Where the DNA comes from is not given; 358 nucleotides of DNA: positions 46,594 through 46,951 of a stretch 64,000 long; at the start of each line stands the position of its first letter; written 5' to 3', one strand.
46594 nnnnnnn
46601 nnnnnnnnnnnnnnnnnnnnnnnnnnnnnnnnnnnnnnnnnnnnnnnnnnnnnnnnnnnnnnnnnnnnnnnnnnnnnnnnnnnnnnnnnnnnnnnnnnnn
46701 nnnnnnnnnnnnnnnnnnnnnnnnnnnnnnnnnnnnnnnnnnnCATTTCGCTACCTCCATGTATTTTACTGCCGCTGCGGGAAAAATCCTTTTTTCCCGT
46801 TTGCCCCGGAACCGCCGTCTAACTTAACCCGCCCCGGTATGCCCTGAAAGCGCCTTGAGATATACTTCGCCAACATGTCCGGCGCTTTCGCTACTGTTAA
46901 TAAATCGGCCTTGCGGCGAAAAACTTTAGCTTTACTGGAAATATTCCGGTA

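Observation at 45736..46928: Second flagellin-family gene forms a monocistronic sigma-28 unit and carries a C-terminal extension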

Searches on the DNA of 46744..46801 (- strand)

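Call 65: build_rna_model(alignment_id=A4, structure=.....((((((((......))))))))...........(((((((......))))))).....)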
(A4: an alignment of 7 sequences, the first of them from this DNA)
Model R1 built from alignment A4 (7 sequences, 63 columns); structure: as given.
model positions 60; base pairs 15; branch points 1; effective number of sequences 6.02; information 0.931 bits per position. Calibrated on 0.2 Mb of random sequence (short: E-values are rough).
structure used (alignment columns):
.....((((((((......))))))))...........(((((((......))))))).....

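Call 67: search_with_rna_model(model_id=R1, sources=[window, L010, L011, L012, L013, L014, L015, L016, L017, L018, L019, L020, L021, L022, L023, L024, L025, L026, L027, L028, L029, L030, L031, L032, L033, L034, L035, L036, L037, L038, L039, L040, L041, L042, L043, L044, L045, L046, L047, L048, L049, L050, L051, L052, L053, L054, L055, L056, L057, L058, L059, L060, L061, L062, L063, L064, L065, L066, L067, L068, L069, L070, L071, L072, L073, L074, L075, L076, L077, L078, L079, L080, L081, L082, L083, L084, L085, L086, L087, L088, L089, L090, L094, L001, L004, L007, L092, L093], max_evalue=1, show_alignments=6)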
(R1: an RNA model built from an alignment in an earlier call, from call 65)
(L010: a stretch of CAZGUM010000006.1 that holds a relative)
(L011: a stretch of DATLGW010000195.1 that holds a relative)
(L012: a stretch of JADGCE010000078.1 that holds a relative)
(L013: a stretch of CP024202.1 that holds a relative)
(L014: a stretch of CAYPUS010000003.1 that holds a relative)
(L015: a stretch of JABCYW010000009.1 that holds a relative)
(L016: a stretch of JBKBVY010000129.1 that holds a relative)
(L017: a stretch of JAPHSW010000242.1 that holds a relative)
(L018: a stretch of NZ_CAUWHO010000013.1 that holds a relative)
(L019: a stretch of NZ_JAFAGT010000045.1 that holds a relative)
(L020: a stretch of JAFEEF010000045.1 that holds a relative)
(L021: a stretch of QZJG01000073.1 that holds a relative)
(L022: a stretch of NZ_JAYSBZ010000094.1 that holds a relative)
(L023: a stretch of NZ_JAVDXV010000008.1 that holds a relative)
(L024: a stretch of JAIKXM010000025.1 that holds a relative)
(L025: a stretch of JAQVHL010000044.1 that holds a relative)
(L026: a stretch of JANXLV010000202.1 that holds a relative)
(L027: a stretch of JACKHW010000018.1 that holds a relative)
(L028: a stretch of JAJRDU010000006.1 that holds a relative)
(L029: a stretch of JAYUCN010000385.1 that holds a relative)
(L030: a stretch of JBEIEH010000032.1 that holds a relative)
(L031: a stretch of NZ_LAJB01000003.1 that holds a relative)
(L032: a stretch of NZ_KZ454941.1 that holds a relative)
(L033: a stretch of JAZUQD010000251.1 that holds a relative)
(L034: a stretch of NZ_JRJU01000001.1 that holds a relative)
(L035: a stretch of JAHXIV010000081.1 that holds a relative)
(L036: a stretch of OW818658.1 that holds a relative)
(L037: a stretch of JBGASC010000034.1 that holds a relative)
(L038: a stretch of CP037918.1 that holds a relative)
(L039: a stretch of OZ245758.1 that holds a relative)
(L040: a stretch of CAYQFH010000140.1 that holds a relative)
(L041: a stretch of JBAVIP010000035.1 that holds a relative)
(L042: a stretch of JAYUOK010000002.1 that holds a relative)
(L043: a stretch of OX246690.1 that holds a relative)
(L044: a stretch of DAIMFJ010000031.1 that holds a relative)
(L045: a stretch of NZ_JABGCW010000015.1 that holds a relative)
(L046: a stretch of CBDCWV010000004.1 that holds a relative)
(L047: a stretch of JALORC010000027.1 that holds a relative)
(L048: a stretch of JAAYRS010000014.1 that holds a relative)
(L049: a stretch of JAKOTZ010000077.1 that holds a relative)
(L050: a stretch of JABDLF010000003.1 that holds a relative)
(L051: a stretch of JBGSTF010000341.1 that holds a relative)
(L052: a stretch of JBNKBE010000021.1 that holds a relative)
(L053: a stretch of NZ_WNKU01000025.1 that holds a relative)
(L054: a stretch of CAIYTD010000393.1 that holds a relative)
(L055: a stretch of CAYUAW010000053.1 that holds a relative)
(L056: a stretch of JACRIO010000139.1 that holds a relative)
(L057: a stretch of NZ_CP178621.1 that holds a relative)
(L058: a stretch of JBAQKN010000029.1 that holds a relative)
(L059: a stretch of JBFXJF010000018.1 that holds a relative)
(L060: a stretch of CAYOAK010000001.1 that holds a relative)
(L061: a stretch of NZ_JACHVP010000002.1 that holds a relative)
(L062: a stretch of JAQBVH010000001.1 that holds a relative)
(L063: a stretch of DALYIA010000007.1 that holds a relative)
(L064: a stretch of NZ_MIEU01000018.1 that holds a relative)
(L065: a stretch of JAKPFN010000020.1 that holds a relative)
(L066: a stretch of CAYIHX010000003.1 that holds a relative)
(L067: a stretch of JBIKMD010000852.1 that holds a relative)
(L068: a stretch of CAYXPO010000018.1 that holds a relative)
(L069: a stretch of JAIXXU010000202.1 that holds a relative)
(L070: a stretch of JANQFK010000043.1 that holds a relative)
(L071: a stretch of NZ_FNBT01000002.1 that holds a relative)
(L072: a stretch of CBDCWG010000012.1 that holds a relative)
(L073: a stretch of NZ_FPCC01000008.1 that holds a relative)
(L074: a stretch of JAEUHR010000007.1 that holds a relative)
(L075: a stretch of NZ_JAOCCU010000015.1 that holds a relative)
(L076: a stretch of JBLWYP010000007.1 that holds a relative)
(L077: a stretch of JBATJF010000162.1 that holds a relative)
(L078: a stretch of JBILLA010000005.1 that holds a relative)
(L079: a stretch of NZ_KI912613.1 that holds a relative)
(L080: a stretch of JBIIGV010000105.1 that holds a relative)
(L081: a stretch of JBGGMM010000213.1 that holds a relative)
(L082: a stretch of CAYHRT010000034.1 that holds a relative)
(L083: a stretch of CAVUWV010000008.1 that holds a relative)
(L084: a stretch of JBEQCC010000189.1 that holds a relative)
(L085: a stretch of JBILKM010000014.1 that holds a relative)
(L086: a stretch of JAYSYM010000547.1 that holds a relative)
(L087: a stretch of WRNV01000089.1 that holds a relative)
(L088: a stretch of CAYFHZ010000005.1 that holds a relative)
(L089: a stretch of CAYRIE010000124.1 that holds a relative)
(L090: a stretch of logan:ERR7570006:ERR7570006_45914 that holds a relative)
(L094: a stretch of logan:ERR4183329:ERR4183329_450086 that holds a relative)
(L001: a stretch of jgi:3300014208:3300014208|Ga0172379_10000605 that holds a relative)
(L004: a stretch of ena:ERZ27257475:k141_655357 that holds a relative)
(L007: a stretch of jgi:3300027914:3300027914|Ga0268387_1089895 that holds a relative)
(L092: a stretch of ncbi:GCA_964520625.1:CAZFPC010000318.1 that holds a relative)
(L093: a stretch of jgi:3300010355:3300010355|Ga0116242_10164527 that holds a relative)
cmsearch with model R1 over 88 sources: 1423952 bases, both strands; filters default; matches with E-value up to 1: 18.
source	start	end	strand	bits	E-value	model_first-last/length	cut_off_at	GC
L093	1070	1129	+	69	6.4e-14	1-60/60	no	0.43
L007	9945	10003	+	68.7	7.6e-14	1-60/60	no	0.49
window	46744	46803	-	67.4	1.6e-13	1-60/60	no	0.45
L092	1360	1418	+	66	3.8e-13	1-60/60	no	0.44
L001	9946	10003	+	62.8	2.2e-12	1-60/60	no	0.45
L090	4463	4521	+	61.5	4.8e-12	1-60/60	no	0.44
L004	9947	10003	+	58.2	3.3e-11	1-60/60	no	0.56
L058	9934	9997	+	34.2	2.9e-05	1-60/60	no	0.41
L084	47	91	+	20.5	0.073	1-60/60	no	0.33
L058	11030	11083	+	18.7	0.2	1-60/60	no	0.37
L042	9925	9964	+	18.1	0.3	1-60/60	no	0.35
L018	10040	10090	+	17.8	0.35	1-60/60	no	0.24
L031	9931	9997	+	17.4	0.44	1-60/60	no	0.37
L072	9867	9921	+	17.2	0.49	1-60/60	no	0.51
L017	13080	13118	+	17.1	0.51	1-60/60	no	0.31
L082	1351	1411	-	16.9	0.57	1-60/60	no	0.38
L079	9932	9997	+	16.5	0.71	1-60/60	no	0.62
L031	8296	8344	+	16.3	0.8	1-60/60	no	0.35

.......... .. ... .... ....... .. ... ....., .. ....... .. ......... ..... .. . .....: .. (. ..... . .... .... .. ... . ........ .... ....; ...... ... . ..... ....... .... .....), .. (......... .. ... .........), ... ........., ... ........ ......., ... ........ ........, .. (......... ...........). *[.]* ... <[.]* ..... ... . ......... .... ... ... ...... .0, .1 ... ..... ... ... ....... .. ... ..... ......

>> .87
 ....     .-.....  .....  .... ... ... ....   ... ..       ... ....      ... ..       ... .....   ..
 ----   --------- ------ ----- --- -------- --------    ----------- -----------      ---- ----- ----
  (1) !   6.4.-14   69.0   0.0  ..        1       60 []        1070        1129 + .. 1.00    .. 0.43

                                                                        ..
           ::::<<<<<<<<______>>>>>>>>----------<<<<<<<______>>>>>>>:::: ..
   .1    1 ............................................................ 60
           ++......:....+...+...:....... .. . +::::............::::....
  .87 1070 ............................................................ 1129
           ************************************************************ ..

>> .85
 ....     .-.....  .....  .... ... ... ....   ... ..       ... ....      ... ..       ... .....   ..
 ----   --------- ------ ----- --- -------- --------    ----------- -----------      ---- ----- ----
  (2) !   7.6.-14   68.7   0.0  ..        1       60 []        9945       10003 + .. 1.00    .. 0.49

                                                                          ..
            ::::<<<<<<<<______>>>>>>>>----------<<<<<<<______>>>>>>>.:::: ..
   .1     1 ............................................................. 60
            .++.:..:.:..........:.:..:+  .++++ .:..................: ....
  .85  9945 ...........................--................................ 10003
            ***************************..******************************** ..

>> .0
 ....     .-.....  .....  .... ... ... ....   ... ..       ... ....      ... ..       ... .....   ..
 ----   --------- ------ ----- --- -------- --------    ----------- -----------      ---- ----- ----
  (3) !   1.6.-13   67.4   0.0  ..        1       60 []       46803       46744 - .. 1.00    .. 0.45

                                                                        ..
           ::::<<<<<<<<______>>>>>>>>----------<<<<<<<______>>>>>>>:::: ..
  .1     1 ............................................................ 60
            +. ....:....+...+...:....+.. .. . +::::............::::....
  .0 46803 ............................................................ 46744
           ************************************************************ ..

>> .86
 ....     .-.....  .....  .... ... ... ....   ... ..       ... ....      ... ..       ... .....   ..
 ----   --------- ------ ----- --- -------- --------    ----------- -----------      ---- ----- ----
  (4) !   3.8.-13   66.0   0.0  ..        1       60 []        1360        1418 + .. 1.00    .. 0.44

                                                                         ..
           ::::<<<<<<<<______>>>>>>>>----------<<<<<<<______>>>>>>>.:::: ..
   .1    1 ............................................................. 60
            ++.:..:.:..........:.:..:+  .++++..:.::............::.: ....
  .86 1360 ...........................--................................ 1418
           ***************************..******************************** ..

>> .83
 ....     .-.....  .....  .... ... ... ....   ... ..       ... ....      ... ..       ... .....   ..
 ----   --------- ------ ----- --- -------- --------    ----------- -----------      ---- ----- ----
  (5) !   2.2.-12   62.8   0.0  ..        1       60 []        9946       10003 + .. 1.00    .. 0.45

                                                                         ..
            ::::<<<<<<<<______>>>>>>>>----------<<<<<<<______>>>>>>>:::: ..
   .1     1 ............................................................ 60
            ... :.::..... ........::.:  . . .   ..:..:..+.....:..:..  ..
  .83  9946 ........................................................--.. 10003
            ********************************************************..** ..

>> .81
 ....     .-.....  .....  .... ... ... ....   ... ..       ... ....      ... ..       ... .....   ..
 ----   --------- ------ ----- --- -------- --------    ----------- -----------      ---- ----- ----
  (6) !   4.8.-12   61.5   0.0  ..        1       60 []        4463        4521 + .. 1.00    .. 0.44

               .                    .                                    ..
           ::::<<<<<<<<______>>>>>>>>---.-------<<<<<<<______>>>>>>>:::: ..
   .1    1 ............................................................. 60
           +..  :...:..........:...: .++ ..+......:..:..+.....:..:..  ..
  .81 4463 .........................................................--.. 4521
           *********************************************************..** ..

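Call 68: search_with_rna_model(model_id=R1, sources=[L058, L084, L042, L031, L079, L072], max_evalue=1, show_alignments=8)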
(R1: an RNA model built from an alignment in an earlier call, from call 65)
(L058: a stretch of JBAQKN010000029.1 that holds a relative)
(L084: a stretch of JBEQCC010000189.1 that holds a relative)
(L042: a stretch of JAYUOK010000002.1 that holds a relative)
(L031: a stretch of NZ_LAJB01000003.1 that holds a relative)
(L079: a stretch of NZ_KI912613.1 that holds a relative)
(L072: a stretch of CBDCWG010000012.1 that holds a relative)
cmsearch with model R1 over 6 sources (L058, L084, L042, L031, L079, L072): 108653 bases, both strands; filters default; matches with E-value up to 1: 8.
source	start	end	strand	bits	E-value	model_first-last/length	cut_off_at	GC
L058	9934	9997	+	34.2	2.2e-06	1-60/60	no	0.41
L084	47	91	+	20.5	0.0056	1-60/60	no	0.33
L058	11030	11083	+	18.7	0.015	1-60/60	no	0.37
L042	9925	9964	+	18.1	0.023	1-60/60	no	0.35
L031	9931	9997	+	17.4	0.033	1-60/60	no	0.37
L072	9867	9921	+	17.2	0.037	1-60/60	no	0.51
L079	9932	9997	+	16.5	0.054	1-60/60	no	0.62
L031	8296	8344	+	16.3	0.061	1-60/60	no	0.35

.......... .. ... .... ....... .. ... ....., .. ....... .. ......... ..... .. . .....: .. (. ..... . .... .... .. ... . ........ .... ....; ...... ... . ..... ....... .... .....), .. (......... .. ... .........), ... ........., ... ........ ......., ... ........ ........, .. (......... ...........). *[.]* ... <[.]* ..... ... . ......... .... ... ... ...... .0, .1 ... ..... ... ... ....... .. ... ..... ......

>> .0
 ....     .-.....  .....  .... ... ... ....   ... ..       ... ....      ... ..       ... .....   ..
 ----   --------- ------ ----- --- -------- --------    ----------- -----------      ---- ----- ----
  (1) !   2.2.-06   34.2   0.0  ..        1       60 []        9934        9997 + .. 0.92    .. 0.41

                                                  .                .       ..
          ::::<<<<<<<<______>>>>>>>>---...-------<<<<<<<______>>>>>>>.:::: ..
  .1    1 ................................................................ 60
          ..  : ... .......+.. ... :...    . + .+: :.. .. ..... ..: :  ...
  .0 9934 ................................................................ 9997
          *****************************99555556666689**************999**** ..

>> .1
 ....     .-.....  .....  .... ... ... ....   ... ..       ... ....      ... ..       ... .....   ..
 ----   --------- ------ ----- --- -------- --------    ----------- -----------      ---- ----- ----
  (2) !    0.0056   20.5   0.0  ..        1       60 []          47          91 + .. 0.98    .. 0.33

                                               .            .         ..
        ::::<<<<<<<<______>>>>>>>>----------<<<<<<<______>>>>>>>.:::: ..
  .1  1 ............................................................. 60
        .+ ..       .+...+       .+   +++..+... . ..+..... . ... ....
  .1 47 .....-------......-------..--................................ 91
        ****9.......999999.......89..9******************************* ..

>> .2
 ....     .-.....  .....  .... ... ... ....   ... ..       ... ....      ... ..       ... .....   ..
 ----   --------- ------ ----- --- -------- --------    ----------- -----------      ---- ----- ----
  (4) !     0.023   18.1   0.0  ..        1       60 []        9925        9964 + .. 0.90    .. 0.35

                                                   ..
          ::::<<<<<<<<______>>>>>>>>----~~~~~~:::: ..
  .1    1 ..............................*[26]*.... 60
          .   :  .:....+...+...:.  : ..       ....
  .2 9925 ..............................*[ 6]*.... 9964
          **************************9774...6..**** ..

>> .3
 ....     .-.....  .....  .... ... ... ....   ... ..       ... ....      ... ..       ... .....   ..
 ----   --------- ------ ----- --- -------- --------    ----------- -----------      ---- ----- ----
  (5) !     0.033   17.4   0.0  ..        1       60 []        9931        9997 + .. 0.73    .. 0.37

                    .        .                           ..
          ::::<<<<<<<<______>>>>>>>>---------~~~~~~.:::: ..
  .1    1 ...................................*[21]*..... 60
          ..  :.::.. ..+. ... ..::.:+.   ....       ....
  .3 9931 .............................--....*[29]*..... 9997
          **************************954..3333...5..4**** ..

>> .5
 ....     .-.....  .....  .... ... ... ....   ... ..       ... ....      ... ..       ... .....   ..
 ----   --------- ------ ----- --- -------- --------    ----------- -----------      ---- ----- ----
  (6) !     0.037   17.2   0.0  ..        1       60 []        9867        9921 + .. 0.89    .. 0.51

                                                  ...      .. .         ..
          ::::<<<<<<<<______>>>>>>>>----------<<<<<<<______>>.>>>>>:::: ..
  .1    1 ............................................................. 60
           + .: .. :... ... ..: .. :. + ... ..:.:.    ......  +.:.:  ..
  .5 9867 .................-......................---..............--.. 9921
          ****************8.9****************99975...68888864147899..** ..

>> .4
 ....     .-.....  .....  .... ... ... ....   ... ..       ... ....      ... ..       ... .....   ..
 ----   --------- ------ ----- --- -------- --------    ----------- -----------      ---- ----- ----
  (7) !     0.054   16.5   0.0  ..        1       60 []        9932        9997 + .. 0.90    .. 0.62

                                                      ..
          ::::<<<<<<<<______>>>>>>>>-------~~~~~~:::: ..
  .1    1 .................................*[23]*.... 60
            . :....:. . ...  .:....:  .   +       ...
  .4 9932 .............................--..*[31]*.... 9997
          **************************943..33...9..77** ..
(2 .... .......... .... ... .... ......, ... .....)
